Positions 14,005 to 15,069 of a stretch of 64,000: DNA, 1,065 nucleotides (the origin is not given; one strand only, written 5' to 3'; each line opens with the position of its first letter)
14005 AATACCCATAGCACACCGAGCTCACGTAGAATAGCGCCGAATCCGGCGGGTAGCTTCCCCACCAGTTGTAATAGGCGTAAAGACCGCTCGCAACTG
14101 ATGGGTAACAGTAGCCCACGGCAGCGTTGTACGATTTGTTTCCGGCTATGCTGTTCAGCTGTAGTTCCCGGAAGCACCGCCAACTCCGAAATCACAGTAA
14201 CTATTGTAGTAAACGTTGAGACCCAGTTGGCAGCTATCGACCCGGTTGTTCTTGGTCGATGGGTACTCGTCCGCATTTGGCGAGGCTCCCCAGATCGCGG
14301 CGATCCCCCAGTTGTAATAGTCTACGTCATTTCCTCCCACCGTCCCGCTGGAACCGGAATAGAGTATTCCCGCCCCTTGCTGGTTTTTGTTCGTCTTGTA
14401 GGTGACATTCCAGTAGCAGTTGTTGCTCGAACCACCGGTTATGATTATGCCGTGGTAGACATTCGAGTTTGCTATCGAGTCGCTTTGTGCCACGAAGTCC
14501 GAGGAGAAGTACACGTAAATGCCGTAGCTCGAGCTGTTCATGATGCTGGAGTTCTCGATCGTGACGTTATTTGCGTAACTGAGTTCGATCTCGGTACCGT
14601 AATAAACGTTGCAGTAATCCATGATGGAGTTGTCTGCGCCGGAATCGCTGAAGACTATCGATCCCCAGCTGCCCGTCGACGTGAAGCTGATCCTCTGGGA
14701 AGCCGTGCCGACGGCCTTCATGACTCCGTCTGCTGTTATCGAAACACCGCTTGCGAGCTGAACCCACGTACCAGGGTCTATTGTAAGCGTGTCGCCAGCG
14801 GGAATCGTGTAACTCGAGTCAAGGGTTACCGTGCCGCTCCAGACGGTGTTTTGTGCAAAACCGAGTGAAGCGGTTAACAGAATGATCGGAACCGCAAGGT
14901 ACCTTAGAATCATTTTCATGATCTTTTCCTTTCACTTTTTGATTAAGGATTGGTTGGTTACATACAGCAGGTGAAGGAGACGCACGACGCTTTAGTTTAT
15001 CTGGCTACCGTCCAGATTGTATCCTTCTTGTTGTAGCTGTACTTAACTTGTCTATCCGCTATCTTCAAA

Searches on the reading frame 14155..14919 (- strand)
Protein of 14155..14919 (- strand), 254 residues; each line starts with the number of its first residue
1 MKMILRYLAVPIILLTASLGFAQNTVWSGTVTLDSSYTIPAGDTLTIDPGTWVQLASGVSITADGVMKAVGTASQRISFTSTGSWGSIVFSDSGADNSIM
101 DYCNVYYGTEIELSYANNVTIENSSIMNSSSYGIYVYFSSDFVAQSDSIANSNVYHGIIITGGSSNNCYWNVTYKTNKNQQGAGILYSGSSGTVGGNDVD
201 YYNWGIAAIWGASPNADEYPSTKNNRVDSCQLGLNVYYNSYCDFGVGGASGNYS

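Call 66: search_protein_families(library=pfam, proteins=[window:14155-14919:-], max_evalue=0.001)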
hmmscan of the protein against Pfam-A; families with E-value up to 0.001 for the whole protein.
window:14155-14919:- (254 aa): 1 family
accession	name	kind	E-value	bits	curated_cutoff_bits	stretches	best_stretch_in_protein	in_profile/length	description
PF13229.12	Beta_helix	-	3.9e-07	30.3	25.9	1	88-212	26-148/158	Right handed beta helix region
